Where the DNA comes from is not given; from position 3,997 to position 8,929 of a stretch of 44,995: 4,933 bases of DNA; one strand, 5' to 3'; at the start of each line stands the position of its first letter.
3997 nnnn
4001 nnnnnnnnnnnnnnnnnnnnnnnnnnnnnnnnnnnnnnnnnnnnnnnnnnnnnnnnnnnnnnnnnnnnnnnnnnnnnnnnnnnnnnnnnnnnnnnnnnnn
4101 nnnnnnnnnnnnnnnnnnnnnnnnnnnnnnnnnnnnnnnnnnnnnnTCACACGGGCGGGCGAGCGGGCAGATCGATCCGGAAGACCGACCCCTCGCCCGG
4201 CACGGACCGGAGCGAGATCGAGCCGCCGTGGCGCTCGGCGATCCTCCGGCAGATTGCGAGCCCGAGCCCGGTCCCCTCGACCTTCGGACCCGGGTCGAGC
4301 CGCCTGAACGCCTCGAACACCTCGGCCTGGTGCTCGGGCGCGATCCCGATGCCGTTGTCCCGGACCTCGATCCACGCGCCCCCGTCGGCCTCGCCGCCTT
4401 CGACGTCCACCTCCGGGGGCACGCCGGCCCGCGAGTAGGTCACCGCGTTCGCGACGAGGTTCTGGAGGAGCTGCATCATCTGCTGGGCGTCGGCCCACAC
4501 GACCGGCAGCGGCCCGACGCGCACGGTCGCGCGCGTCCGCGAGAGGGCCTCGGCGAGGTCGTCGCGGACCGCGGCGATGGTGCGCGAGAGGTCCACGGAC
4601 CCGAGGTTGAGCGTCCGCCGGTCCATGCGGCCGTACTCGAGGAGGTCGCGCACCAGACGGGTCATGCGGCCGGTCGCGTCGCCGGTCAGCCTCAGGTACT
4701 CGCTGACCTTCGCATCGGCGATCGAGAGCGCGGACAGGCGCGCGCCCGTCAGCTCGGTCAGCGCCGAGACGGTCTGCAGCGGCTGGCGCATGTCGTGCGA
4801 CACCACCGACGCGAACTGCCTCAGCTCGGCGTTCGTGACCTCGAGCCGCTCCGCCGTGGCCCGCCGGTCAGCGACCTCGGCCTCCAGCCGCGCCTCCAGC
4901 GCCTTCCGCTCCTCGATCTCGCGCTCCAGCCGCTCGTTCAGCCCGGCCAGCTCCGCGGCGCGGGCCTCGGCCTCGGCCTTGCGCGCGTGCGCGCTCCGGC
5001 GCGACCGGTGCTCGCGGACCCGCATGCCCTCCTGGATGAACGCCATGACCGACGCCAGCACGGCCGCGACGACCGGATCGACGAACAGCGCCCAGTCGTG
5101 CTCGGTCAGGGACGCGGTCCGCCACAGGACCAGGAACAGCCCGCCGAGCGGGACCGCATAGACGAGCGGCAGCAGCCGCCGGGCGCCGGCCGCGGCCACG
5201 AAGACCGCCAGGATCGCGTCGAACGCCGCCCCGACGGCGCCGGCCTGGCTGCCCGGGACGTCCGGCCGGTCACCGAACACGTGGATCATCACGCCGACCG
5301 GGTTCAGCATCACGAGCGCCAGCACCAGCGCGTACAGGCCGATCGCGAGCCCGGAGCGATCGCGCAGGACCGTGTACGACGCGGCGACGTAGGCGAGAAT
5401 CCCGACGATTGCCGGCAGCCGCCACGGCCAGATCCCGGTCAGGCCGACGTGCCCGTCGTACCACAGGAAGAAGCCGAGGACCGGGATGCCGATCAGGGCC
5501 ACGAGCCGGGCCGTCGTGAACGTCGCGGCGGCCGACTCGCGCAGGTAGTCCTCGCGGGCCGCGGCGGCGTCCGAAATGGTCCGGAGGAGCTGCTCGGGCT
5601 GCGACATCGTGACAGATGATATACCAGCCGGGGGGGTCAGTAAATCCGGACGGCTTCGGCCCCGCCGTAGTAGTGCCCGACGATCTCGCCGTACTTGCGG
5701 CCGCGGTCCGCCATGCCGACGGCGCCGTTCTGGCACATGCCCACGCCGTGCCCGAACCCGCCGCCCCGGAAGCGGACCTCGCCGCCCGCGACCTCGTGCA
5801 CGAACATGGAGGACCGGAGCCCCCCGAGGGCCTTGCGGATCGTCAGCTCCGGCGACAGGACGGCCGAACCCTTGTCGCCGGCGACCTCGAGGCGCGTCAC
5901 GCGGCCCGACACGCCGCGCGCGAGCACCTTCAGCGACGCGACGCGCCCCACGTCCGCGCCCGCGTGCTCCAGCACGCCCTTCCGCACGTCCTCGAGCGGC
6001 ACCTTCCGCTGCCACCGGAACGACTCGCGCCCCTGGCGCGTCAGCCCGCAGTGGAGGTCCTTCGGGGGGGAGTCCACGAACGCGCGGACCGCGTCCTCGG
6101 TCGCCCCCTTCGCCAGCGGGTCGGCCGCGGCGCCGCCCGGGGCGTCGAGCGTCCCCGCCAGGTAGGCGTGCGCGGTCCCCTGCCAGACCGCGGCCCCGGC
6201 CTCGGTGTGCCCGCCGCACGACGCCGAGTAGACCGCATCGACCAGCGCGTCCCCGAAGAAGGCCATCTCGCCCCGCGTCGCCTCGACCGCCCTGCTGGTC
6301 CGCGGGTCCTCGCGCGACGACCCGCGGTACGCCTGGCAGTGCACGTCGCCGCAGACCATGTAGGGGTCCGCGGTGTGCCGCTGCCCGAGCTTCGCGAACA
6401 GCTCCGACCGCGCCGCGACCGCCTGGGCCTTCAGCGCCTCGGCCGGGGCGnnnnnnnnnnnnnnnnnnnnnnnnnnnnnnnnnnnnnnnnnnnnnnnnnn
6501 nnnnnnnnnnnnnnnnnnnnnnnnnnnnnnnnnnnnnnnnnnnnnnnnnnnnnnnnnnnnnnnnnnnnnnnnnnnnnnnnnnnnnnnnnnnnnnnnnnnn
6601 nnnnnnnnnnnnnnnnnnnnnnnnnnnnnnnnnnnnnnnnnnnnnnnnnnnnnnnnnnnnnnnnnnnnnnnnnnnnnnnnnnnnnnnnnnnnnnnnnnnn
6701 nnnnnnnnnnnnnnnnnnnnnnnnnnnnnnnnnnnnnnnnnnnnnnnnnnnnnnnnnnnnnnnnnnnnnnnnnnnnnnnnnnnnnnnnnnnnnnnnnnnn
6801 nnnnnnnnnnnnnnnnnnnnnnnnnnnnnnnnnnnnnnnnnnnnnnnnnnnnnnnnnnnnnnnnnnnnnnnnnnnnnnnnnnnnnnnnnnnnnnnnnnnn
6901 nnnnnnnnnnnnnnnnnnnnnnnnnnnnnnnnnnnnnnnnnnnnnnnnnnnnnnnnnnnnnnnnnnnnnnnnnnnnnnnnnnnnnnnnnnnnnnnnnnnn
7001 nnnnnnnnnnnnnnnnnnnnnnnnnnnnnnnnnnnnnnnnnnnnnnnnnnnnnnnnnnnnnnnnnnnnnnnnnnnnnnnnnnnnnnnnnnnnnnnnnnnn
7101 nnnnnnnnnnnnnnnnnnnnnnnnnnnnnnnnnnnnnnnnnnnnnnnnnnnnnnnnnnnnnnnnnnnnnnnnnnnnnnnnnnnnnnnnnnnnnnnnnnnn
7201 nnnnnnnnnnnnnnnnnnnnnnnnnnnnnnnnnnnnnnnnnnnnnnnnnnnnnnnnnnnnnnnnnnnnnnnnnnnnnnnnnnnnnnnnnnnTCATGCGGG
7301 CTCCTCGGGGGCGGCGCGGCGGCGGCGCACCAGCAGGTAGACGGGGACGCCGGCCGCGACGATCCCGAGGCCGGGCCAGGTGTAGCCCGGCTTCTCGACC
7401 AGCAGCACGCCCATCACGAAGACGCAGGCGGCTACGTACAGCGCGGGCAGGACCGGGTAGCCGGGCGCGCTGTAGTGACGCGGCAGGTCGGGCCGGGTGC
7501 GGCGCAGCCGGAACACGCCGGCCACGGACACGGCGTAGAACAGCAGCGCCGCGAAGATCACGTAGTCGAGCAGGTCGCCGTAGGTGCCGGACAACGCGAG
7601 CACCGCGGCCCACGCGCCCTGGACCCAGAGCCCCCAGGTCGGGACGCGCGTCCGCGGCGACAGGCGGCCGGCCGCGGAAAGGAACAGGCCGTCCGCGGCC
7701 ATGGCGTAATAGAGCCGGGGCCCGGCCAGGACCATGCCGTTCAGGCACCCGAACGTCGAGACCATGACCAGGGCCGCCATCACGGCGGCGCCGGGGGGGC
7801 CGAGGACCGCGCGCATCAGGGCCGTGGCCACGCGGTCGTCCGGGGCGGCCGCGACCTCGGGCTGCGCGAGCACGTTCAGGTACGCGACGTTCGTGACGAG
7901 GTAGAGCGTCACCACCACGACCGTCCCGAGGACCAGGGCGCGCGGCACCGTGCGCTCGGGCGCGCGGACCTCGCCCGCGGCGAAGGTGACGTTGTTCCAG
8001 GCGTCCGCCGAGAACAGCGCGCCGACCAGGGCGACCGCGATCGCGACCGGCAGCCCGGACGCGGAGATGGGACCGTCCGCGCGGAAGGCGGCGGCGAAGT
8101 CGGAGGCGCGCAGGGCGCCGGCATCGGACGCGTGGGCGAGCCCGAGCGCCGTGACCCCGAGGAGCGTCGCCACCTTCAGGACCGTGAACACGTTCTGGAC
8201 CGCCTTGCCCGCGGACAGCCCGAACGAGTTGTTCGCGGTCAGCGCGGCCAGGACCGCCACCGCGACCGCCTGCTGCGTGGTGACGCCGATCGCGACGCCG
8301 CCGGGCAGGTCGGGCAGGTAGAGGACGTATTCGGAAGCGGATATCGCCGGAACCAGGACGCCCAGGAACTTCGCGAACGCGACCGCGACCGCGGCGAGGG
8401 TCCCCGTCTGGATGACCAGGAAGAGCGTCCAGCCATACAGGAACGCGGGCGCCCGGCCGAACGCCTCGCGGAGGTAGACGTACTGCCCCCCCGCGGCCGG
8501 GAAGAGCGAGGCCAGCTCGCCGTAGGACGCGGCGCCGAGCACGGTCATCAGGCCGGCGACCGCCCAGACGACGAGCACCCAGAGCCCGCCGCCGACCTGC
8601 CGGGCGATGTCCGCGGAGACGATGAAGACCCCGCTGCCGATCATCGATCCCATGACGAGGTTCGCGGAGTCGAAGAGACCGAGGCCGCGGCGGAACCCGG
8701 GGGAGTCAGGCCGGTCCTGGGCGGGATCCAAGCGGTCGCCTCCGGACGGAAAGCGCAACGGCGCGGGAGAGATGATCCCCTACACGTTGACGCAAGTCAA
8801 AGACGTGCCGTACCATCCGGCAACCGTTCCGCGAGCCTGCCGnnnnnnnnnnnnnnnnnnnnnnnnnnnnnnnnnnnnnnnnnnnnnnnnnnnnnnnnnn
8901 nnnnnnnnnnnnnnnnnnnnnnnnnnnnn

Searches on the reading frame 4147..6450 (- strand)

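Call 82: search_protein_families(library=pfam, proteins=[window:4147-6450:-], max_evalue=0.0001)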
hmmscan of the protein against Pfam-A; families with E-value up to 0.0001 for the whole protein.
window:4147-6450:- (767 aa): 2 families
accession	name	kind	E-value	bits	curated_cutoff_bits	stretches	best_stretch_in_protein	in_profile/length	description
PF02518.31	HATPase_c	-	1.9e-27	96.3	26.4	1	654-764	2-110/111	Histidine kinase-, DNA gyrase B-, and HSP90-like ATPase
PF00512.31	HisKA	-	1.4e-10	41.5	26.9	1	543-610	2-64/66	His Kinase A (phospho-acceptor) domain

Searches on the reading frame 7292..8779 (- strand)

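Call 82: search_protein_families(library=pfam, proteins=[window:7292-8779:-], max_evalue=0.0001)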
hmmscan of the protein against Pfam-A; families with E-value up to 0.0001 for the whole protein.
window:7292-8779:- (495 aa): 2 families
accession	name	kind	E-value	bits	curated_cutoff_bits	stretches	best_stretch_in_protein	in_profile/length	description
PF13520.12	AA_permease_2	-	1.2e-49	169.8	27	1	33-463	1-408/427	Amino acid permease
PF00324.27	AA_permease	-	3.5e-31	108.8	24.6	1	43-464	7-425/470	Amino acid permease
